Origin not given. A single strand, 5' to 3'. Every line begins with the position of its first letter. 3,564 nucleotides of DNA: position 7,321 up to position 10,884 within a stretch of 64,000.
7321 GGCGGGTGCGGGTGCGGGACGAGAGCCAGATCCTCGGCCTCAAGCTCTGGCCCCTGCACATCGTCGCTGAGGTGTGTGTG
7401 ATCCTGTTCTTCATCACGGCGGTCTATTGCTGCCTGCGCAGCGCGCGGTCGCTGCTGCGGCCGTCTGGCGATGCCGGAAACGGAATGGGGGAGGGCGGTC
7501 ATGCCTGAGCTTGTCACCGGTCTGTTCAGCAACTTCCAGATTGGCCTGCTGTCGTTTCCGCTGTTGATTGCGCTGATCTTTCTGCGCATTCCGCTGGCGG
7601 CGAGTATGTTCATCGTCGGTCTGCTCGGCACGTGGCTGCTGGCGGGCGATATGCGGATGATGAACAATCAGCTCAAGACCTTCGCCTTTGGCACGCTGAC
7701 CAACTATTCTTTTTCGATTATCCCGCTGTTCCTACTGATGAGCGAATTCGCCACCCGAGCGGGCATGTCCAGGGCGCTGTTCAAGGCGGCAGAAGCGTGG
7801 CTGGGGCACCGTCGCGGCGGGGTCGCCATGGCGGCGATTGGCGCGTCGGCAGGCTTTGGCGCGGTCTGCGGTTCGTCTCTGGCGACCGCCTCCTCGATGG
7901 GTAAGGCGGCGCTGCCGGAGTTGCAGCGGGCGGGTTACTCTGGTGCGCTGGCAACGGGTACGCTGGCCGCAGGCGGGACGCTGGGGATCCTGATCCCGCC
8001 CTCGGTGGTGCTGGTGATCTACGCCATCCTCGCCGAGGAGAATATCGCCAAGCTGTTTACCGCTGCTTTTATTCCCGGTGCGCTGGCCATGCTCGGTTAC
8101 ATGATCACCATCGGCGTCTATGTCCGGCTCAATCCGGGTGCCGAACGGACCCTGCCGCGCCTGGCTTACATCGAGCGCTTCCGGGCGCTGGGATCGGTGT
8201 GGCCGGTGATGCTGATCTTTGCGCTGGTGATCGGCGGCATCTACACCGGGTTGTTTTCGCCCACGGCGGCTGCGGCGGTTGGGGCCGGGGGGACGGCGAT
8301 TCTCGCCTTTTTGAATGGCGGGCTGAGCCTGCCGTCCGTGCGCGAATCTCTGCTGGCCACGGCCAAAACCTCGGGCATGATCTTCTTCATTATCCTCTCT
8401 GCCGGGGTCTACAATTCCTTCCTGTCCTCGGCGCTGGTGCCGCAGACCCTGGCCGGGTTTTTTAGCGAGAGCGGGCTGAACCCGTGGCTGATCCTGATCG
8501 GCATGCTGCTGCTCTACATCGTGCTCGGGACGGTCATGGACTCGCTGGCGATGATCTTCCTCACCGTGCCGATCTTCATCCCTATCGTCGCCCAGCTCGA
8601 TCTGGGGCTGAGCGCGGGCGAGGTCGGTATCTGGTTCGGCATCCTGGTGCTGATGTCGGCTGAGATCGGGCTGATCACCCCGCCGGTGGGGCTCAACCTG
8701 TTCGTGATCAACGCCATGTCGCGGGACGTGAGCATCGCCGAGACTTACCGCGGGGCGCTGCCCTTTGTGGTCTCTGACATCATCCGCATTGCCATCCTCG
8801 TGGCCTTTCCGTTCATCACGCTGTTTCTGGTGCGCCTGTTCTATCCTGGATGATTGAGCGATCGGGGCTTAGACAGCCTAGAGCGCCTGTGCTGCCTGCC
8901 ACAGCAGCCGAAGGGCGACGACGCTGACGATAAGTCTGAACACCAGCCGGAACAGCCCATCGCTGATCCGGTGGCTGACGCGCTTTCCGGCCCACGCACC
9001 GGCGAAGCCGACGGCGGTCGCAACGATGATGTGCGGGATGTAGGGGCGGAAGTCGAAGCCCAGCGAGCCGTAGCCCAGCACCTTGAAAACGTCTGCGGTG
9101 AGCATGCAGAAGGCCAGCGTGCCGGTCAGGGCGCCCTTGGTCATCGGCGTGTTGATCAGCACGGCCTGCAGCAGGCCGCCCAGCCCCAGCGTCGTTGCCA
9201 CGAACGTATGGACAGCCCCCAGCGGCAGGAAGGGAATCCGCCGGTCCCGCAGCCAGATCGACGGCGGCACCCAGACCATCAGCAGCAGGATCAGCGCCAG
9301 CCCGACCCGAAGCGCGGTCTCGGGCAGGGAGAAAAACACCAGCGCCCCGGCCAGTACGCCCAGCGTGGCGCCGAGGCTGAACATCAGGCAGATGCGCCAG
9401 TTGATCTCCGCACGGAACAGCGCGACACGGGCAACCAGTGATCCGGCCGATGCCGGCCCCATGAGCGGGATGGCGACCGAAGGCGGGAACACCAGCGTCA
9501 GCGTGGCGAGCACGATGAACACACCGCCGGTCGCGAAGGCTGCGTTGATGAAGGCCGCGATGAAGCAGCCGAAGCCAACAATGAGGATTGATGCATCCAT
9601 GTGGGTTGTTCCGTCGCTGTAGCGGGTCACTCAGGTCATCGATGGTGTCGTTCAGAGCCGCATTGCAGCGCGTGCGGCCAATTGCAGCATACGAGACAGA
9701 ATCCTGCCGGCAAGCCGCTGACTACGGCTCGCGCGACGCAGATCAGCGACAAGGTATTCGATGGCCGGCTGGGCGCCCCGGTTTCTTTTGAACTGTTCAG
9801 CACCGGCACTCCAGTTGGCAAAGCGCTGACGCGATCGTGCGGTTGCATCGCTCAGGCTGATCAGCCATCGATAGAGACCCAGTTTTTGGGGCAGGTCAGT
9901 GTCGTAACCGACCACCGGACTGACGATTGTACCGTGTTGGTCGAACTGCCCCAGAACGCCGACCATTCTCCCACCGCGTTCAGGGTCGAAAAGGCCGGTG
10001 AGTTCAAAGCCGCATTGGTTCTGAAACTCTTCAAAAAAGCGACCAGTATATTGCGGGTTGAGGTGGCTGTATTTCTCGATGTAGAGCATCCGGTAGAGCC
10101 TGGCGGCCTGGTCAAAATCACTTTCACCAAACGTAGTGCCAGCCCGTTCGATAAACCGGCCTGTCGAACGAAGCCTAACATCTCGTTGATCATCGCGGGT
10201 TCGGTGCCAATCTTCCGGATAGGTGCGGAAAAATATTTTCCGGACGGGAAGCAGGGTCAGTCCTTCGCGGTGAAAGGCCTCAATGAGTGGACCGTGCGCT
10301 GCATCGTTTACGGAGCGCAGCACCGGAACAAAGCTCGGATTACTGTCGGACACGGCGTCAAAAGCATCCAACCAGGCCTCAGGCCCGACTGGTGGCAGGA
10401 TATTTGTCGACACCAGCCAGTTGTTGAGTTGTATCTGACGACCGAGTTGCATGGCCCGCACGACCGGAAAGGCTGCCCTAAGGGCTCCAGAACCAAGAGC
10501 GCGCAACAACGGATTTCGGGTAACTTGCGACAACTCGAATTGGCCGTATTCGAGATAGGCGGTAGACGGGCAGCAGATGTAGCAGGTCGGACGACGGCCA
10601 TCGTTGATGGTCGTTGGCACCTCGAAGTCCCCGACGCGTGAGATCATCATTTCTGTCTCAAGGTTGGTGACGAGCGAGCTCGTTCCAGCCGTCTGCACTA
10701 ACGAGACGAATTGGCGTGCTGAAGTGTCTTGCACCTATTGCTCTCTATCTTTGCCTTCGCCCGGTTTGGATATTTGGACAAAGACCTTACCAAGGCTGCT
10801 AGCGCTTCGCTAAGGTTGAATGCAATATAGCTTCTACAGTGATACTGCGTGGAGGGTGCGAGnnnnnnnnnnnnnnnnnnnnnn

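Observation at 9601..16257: Lower-GC island: tightly overlapping five-gene operon (KAS III-like, SDR epimerase/reductase, MBL hydrolase, PaaK/F390-synthetase-like adenylase, ATP-grasp ligase) with no NRPS, PKS or ACP, which I cannot assign to a described pathway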

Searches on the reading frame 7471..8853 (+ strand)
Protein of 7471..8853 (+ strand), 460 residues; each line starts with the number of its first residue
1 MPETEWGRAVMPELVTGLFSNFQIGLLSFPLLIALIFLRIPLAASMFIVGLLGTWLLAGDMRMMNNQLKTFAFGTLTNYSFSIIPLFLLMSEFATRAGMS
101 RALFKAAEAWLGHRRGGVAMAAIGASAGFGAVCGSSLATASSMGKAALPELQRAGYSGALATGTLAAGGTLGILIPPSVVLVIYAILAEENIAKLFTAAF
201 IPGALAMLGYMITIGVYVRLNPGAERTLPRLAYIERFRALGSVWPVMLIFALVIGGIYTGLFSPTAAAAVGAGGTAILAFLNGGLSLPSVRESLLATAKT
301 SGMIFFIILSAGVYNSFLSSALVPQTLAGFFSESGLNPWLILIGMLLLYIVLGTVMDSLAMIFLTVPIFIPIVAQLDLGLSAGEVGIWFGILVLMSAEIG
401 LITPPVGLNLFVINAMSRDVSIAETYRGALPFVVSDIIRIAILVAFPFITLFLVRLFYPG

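Call 114: search_protein_families(library=pfam, proteins=[window:7471-8853:+], max_evalue=0.01)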
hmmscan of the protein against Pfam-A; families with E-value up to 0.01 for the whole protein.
window:7471-8853:+ (460 aa): 1 family
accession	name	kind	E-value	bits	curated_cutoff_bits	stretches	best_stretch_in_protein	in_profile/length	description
PF06808.19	DctM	-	1.2e-81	275.1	23.8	1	31-447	3-411/413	Tripartite ATP-independent periplasmic transporter, DctM component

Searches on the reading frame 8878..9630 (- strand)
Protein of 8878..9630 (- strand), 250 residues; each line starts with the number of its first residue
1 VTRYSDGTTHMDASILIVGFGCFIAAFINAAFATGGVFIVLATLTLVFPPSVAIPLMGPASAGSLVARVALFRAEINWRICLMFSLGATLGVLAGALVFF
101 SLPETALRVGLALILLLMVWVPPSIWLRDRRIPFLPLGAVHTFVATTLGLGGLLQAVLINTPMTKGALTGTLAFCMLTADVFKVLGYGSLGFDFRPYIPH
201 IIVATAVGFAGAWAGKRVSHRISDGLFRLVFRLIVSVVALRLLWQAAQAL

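Call 5: search_protein_families(library=pfam, proteins=[window:8878-9630:-], max_evalue=0.01)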
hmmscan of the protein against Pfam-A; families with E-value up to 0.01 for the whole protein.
window:8878-9630:- (250 aa): 1 family
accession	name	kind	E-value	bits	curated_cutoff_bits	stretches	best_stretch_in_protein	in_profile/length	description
PF01925.25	TauE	-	3.8e-22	79.5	32.6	1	20-242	3-237/237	Sulfite exporter TauE/SafE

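Call 6: search_protein_families(library=ncbifam, proteins=[window:8878-9630:-], max_evalue=0.01)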
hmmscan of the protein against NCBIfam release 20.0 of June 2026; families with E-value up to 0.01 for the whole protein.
window:8878-9630:- (250 aa): 0 families

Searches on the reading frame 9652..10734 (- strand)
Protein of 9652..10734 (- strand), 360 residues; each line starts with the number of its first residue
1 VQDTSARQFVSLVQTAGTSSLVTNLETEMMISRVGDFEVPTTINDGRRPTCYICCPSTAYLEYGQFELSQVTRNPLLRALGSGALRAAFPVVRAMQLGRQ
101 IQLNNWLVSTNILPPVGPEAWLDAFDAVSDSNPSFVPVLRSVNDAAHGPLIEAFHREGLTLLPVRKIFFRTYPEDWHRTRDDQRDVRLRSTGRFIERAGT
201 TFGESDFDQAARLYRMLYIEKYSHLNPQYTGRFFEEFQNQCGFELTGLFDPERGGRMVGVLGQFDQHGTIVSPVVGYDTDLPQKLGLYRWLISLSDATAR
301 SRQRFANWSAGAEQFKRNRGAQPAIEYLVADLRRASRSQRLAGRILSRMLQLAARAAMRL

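Call 5: search_protein_families(library=pfam, proteins=[window:9652-10734:-], max_evalue=0.01)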
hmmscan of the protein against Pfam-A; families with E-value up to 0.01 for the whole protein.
window:9652-10734:- (360 aa): 1 family
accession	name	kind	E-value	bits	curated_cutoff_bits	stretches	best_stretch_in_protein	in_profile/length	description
PF13480.13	Acetyltransf_6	-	0.0092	16.6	22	0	188-317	14-143/143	Acetyltransferase (GNAT) domain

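Call 6: search_protein_families(library=ncbifam, proteins=[window:9652-10734:-], max_evalue=0.01)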
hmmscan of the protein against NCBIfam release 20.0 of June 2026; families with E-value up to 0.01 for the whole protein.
window:9652-10734:- (360 aa): 0 families

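Call 31: search_solved_structures(query=A2, max_evalue=1)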
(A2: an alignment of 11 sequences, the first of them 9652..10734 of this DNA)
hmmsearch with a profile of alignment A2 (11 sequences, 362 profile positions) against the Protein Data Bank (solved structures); distinct sequences matched with E-value up to 1: 4.
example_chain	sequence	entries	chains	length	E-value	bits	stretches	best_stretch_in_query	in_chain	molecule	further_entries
7y5e_UL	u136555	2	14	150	0.0029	19.7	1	272-330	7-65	PS II complex 12 kDa extrinsic protein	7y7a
7qf5_AAA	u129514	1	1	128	0.39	12.7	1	243-280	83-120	miniSOG (Q103L mutant)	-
8f8q_H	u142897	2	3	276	0.41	12.6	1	133-170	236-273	F-actin-capping protein subunit beta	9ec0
1izn_B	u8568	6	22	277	0.44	12.5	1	133-170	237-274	CapZ beta-1 subunit | F-actin-capping protein subunit beta isoforms 1 and 2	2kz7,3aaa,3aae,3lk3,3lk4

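Call 33: find_homologous_proteins(query=window:9652-10734:-)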
Query window:9652-10734:- (360 aa): 56 proteins with E <= 0.001 among 7479 candidates.
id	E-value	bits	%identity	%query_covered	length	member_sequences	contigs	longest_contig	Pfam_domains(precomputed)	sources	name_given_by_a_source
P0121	3.6e-232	788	97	100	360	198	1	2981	-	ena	-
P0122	1.2e-176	605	75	100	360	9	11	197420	-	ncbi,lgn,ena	-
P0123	4.3e-112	393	53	97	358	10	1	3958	-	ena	-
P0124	1.2e-111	391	52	98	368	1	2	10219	-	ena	-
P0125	3.4e-110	387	52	98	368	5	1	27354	-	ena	-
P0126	2.1e-105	371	50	98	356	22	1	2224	-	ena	-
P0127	2.9e-102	360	49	98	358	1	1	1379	-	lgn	-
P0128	5.0e-100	353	47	98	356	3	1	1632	-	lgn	-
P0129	2.5e-76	275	43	97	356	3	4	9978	PF13480.14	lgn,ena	-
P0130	2.1e-69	252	42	93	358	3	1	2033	PF13480.14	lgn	-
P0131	5.3e-69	251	43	90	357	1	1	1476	PF13480.14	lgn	-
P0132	2.5e-68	249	43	93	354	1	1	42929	PF13480.14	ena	-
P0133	4.1e-68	248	41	99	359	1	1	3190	PF13480.14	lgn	-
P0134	2.7e-66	242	37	98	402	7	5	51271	-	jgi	jgi:hypothetical protein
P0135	2.9e-66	242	38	96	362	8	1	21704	-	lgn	-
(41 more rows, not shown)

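Call 36: search_protein_families(library=pfam, alignment_id=A3, max_evalue=0.1)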
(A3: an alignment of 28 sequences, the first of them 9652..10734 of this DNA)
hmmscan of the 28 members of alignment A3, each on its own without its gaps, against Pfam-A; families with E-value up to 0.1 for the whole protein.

A. member 1, window:9652-10734:- (360 aa): 1 family
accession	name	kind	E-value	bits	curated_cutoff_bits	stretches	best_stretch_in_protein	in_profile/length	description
PF13480.13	Acetyltransf_6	-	0.0092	16.6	22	1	188-317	14-143/143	Acetyltransferase (GNAT) domain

B. families by the number of members that match (of 28 scanned): 3 families
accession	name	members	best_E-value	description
PF13480.13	Acetyltransf_6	16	3.2e-08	Acetyltransferase (GNAT) domain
PF08665.17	PglZ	1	0.0047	PglZ domain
PF21778.2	DUF6873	1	0.018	Family of unknown function (DUF6873)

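Call 42: predict_structure(alignment_id=A3)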
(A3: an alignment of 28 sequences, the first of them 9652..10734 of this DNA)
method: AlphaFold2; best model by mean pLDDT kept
length: 360 residues; sequences in the alignment: 28
mean_pLDDT: 93.9   pTM: 0.91
mean pLDDT of the five models: 93.9, 93.5, 93.1, 92.9, 92.7
residues with pLDDT >= 90: 315; 70-90: 42; 50-70: 1; < 50: 2
segments of 3 or more residues with pLDDT < 50: none
pLDDT, mean of each block of 10 residues (from residue 1): 77 95 96 96 91 90 89 92 92 95 94 92 98 97 93 98 95 86 95 97 98 97 94 95 95 98 91 96 97 95 92 94 97 97 97 92
secondary structure, 60 per line:
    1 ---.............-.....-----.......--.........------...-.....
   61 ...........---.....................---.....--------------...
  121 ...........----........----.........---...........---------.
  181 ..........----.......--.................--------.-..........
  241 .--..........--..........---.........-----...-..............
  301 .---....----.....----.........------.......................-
elements in order: H4-16 H18-21 E28-34 E37-45 H56-71 H75-95 E99-103 H118-131 E136-143 H148-156 E160-170 H180-190 E195-198 H204-220 H231-241 E244-250 E256-265 E269-277 H287-301 E305-308 H313-317 E322-330 H337-359

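Call 45: fold_search(model_id=the predicted structure, library=pdb)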
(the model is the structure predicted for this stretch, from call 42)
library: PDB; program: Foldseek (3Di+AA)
matches with E <= 10: 534; with E <= 0.001: 67
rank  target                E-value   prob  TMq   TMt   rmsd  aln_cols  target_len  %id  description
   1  4v36_B                5.5e-08  1.00  0.45  0.51   6.2       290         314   11  The structure of L-PGS from Bacillus licheniformis (released 2015-08-19)
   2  9wqw                  1.2e-07  1.00  0.44  0.53   4.4       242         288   11  aminoacyl-tRNA-dependent peptide synthase, Sbb17 (released 2026-04-01)
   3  4v36_A                1.4e-07  1.00  0.43  0.47   7.0       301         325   13  The structure of L-PGS from Bacillus licheniformis (released 2015-08-19)
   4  4v35                  3.4e-07  1.00  0.44  0.48   6.1       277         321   11  The Structure of A-PGS from Pseudomonas aeruginosa (released 2015-08-19)
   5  9goe_A                3.4e-07  1.00  0.41  0.20  14.5       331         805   11  Cryo-EM structure of the multiple peptide resistance factor (MprF) from Pseudomonas aeruginosa bound to a synthetic na (released 2025-03-12)
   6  9wqx                  3.6e-07  1.00  0.43  0.53   4.7       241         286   10  aminoacyl-tRNA-dependent peptide synthase, Sbb17, complexed with streptothrisamine (released 2026-04-01)
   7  9j8s_A                3.6e-07  1.00  0.41  0.20  14.3       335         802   11  MprF from Pseudomonas aeruginosa in nanodisc, C2 symmetry (released 2025-09-03)
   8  5vrv_D                4.0e-07  1.00  0.44  0.49   4.9       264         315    9  2.05 Angstrom Resolution Crystal Structure of C-terminal Domain (DUF2156) of Putative Lysylphosphatidylglycerol Synthe (released 2017-05-24)
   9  3frm_D                4.0e-07  1.00  0.34  0.45   7.5       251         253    9  The crystal structure of a functionally unknown conserved protein from Staphylococcus epidermidis ATCC 12228. (released 2009-01-27)
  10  4v34                  4.5e-07  1.00  0.42  0.46  11.1       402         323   10  The Structure of A-PGS from Pseudomonas aeruginosa (SeMet derivative) (released 2015-08-19)
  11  5vrv_B                5.0e-07  1.00  0.43  0.49   4.9       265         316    9  2.05 Angstrom Resolution Crystal Structure of C-terminal Domain (DUF2156) of Putative Lysylphosphatidylglycerol Synthe (released 2017-05-24)
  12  3frm_C                5.3e-07  1.00  0.34  0.44   7.9       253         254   11  The crystal structure of a functionally unknown conserved protein from Staphylococcus epidermidis ATCC 12228. (released 2009-01-27)
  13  9wqy                  6.0e-07  1.00  0.44  0.53   4.3       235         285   11  aminoacyl-tRNA-dependent peptide synthase, Sba18, complexed with streptothrisamine (released 2026-04-01)
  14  3frm_A                2.0e-06  1.00  0.34  0.45   7.7       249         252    9  The crystal structure of a functionally unknown conserved protein from Staphylococcus epidermidis ATCC 12228. (released 2009-01-27)
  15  5vrv_F                2.2e-06  1.00  0.44  0.49   4.8       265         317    9  2.05 Angstrom Resolution Crystal Structure of C-terminal Domain (DUF2156) of Putative Lysylphosphatidylglycerol Synthe (released 2017-05-24)
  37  2wpw_C                4.5e-05  1.00  0.36  0.39   9.0       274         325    9  Tandem GNAT protein from the clavulanic acid biosynthesis pathway (without AcCoA) (released 2009-12-29)
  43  2wpw_A                6.7e-05  1.00  0.36  0.39   8.9       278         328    8  Tandem GNAT protein from the clavulanic acid biosynthesis pathway (without AcCoA) (released 2009-12-29)
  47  2wpw_B                9.4e-05  1.00  0.34  0.37   8.2       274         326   11  Tandem GNAT protein from the clavulanic acid biosynthesis pathway (without AcCoA) (released 2009-12-29)
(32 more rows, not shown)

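Call 89: search_protein_representatives(alignment_id=A3)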
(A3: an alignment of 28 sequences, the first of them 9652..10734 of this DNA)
Query: 28 sequences, 365 profile positions. Proteins with E-value up to 0.001 (for the whole library): 1450; up to 1e-10: 1253; up to 1e-30: 960. The best 150 are listed.
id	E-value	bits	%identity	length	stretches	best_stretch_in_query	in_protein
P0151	1.0e-153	528.0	-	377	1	3-365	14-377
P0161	2.0e-144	497.5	-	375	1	3-365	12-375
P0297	5.0e-138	476.4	-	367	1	3-365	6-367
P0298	5.1e-125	433.6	-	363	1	5-365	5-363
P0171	1.1e-124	432.5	-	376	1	5-365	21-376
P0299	3.5e-123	427.6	-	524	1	7-334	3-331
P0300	5.4e-122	423.6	-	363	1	6-364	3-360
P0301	2.3e-121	421.6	-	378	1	6-365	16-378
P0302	1.5e-120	418.9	-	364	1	4-365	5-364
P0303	1.6e-120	418.8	-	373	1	8-362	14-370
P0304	2.4e-119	414.9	-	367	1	7-365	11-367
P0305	2.6e-118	411.5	-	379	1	15-365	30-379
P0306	1.2e-117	409.4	-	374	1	8-362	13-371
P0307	8.8e-117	406.5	-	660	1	4-365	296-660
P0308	1.2e-116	406.1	-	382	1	8-365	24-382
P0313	6.0e-115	400.5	-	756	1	8-362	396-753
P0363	4.1e-107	374.7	-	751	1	14-364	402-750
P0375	4.3e-106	371.3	-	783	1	17-363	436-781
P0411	1.4e-101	356.4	-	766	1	6-363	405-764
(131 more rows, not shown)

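Call 91: search_protein_families(library=pfam, proteins=[P0313, P0363, P0375, P0411, P0307, P0299], max_evalue=0.01)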
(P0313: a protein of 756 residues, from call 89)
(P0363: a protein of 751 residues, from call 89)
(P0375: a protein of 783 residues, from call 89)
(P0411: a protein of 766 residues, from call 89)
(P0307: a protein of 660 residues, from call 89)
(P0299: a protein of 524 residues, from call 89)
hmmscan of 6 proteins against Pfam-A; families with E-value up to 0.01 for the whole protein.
P0313 (756 aa): 1 family
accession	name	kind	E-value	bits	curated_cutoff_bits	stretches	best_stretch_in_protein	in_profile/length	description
PF15632.11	ATPgrasp_Ter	-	0.0055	16.9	29.1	1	186-284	4-95/131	ATP-grasp in the biosynthetic pathway with Ter operon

P0363 (751 aa): 4 families
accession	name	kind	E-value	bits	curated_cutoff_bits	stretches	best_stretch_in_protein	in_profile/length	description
PF02655.19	ATP-grasp_3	-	3.4e-07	30.9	23.2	1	113-269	2-157/160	ATP-grasp domain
PF13480.13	Acetyltransf_6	-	7.4e-06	26.6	22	1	569-704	3-142/143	Acetyltransferase (GNAT) domain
PF15632.11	ATPgrasp_Ter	-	0.00042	20.5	29.1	1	179-275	2-92/131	ATP-grasp in the biosynthetic pathway with Ter operon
PF13439.12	Glyco_transf_4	-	0.00043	20.8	28.5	1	14-94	7-92/170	Glycosyltransferase Family 4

P0375 (783 aa): 3 families
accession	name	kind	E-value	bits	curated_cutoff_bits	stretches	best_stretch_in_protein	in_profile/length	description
PF02655.19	ATP-grasp_3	-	3.7e-06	27.6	23.2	1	137-300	3-159/160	ATP-grasp domain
PF13480.13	Acetyltransf_6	-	0.00027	21.5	22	1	599-725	2-131/143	Acetyltransferase (GNAT) domain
PF15632.11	ATPgrasp_Ter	-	0.0075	16.5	29.1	0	204-304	3-92/131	ATP-grasp in the biosynthetic pathway with Ter operon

P0411 (766 aa): 2 families
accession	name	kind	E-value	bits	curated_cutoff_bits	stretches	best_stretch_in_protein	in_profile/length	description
PF02655.19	ATP-grasp_3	-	1.8e-13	51.3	23.2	1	128-288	3-159/160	ATP-grasp domain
PF13480.13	Acetyltransf_6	-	0.0044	17.6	22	0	579-708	3-130/143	Acetyltransferase (GNAT) domain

P0307 (660 aa): 2 families
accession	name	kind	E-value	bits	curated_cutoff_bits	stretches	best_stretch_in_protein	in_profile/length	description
PF13480.13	Acetyltransf_6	-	1.2e-06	29.2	22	1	500-614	25-143/143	Acetyltransferase (GNAT) domain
PF02655.19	ATP-grasp_3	-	0.00018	22.1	23.2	1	21-171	13-159/160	ATP-grasp domain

P0299 (524 aa): 1 family
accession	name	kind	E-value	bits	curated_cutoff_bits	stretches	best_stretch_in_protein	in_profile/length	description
PF00355.32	Rieske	-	7.9e-07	29.3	20.3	1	386-426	14-55/88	Rieske [2Fe-2S] domain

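Call 103: search_protein_families(library=padloc, proteins=[window:9652-10734:-], max_evalue=0.001)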
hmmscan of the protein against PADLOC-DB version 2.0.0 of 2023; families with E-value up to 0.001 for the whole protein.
window:9652-10734:- (360 aa): 0 families
